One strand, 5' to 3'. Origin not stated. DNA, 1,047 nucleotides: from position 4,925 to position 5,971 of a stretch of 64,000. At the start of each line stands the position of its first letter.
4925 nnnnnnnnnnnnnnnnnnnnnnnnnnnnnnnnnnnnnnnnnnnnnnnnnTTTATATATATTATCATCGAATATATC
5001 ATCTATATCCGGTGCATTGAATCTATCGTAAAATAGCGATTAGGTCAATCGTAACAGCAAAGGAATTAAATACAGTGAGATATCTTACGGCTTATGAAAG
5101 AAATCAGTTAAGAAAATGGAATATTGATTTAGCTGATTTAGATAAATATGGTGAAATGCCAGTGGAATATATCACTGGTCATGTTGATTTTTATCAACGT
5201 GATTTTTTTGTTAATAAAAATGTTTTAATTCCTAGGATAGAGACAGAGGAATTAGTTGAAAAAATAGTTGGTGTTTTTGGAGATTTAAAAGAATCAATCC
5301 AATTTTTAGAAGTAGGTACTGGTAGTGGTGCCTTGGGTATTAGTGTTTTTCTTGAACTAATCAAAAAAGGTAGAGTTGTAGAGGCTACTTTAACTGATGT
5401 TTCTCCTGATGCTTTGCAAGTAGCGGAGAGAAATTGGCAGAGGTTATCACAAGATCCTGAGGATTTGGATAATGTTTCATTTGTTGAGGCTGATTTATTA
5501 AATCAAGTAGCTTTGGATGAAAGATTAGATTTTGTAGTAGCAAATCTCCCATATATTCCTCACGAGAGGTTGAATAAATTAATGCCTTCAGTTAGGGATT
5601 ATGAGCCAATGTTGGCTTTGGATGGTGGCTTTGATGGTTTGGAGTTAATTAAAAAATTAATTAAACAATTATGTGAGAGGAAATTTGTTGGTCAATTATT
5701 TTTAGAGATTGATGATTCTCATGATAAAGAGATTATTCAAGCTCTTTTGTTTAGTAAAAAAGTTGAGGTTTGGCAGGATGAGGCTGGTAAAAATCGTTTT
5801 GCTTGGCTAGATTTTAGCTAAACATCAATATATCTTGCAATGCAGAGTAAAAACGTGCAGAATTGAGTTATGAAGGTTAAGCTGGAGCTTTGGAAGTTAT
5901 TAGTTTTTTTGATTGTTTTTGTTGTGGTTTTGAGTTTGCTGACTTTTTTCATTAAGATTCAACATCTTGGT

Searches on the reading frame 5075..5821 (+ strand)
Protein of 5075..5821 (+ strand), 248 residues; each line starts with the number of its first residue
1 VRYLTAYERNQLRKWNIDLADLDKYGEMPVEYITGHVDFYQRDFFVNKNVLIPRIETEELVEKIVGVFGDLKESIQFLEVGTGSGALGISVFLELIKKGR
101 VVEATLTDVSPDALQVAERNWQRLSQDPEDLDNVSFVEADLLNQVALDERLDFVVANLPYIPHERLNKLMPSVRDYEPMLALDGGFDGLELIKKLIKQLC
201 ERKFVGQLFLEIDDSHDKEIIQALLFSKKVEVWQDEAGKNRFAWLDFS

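Call 10: search_protein_families(library=pfam, proteins=[window:5075-5821:+], max_evalue=0.001)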
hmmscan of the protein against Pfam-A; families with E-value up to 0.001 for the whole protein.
window:5075-5821:+ (248 aa): 5 families
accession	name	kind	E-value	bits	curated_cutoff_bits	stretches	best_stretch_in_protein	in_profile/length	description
PF13847.12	Methyltransf_31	-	3e-07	30.7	27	1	72-158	2-82/145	Methyltransferase domain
PF13649.12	Methyltransf_25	-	4.1e-07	31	27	1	78-173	2-89/97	Methyltransferase domain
PF05175.20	MTS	-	1.3e-06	28.7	23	1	74-161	32-109/170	Methyltransferase small domain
PF08242.18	Methyltransf_12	-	6.1e-05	24.1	30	1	78-157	1-72/98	Methyltransferase domain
PF06325.19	PrmA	-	0.00085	19.3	22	0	72-158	160-234/296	Ribosomal protein L11 methyltransferase (PrmA)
